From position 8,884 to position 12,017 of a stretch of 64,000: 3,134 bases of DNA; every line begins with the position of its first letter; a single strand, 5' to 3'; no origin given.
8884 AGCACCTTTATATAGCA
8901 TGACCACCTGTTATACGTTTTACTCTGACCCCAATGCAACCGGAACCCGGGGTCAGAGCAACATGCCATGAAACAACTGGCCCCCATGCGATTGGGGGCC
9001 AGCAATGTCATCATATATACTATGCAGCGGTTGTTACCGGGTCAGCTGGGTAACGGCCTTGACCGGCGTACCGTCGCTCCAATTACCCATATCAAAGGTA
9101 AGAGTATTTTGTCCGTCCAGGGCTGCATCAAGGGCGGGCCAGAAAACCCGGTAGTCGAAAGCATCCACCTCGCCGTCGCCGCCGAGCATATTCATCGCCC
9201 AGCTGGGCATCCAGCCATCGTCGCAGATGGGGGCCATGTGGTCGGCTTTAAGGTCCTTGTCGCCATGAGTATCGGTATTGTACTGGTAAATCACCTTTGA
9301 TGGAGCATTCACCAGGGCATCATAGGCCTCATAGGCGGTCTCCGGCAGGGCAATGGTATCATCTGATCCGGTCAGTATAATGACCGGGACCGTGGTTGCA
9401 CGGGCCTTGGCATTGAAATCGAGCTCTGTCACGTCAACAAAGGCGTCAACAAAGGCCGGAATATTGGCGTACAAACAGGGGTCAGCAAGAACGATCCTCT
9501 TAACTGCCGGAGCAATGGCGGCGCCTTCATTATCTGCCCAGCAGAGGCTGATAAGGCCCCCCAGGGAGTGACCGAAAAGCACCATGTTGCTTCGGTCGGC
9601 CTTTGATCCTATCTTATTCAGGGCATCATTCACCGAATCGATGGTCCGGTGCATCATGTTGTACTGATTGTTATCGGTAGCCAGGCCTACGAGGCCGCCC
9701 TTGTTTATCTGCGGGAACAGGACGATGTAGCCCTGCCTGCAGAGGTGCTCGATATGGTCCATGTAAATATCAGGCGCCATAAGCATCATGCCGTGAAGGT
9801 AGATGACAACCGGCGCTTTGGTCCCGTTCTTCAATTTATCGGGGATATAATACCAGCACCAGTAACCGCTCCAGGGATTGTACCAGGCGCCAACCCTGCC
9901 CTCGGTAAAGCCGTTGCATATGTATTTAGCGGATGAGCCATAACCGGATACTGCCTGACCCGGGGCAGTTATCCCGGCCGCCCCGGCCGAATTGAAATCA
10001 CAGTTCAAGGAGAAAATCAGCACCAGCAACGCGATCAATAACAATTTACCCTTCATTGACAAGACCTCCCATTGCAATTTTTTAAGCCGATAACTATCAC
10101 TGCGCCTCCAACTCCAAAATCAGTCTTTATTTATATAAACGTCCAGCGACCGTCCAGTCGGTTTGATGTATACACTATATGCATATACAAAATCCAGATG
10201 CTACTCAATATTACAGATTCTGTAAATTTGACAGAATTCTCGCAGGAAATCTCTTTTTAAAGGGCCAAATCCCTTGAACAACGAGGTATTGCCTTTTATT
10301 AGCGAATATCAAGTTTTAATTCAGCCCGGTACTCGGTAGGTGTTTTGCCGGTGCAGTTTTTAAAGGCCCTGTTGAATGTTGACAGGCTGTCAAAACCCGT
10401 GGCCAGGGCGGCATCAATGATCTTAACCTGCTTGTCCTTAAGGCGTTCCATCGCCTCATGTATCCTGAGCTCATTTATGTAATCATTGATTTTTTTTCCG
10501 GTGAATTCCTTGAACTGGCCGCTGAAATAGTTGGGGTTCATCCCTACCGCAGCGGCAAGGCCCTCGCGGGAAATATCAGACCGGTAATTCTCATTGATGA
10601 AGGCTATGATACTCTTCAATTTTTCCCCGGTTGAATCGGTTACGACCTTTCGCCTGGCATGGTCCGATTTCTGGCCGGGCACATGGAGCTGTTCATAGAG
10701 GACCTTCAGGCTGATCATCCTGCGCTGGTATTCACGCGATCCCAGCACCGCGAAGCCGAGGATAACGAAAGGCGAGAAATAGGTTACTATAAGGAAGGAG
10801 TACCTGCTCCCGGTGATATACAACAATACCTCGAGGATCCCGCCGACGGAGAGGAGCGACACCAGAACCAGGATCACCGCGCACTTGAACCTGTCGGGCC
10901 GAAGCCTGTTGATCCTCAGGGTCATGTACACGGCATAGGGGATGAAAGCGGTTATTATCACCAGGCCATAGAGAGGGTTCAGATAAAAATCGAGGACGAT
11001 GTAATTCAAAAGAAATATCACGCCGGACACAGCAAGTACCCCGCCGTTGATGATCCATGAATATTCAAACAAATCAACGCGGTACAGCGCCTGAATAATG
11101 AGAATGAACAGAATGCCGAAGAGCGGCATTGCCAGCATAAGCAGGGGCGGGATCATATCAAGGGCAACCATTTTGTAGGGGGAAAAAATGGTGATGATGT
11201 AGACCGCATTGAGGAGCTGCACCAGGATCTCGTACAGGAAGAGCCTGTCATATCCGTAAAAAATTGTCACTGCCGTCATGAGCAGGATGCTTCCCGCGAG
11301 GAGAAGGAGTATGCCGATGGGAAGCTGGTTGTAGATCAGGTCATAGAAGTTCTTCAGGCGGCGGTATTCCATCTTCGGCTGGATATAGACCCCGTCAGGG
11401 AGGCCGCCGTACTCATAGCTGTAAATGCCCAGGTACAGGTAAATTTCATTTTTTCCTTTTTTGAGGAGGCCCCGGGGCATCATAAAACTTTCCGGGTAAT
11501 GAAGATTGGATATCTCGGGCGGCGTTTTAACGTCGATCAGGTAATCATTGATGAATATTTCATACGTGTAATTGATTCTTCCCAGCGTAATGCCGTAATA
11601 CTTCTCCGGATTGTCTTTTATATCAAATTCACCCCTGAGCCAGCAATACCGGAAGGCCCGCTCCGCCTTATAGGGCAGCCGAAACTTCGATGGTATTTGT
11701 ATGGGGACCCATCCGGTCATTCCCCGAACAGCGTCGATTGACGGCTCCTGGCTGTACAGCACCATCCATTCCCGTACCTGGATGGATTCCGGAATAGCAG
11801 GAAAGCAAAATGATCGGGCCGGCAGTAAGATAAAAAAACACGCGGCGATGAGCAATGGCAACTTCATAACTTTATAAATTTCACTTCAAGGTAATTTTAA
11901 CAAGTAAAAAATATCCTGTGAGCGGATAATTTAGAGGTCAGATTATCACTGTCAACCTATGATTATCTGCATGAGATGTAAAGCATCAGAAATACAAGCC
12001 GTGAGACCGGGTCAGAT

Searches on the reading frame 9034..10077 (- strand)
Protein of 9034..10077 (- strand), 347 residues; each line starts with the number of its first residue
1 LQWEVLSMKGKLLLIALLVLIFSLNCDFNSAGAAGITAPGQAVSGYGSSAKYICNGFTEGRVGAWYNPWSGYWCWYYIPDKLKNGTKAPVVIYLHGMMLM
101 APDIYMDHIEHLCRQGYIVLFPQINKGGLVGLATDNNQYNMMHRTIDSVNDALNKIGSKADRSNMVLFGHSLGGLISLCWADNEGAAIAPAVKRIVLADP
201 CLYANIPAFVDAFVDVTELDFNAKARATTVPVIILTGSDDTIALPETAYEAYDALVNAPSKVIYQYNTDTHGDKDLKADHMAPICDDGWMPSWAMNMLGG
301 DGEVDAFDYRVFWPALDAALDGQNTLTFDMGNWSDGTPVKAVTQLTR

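Call 20: search_protein_families(library=pfam, proteins=[window:9034-10077:-], max_evalue=0.0001)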
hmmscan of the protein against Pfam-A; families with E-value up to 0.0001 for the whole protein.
window:9034-10077:- (347 aa): 3 families
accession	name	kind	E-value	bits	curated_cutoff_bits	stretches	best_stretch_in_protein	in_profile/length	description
PF12146.15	Hydrolase_4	-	1.7e-10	41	27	1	89-205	5-114/239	Serine aminopeptidase, S33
PF07224.18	Chlorophyllase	-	1.7e-08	34.1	26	1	87-180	41-133/301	Chlorophyllase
PF00561.26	Abhydrolase_1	-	2.2e-07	31.3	25.8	1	133-201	50-103/245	alpha/beta hydrolase fold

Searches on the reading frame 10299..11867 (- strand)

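Call 20: search_protein_families(library=pfam, proteins=[window:10299-11867:-], max_evalue=0.0001)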
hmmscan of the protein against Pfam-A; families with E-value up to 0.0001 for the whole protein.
window:10299-11867:- (522 aa): 2 families
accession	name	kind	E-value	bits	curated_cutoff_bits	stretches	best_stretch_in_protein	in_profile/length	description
PF12833.13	HTH_18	-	7e-22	78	33.6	1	437-515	1-79/80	Helix-turn-helix domain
PF00165.29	HTH_AraC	-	1.5e-15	57.3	26.6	2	478-514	6-41/42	Bacterial regulatory helix-turn-helix proteins, AraC family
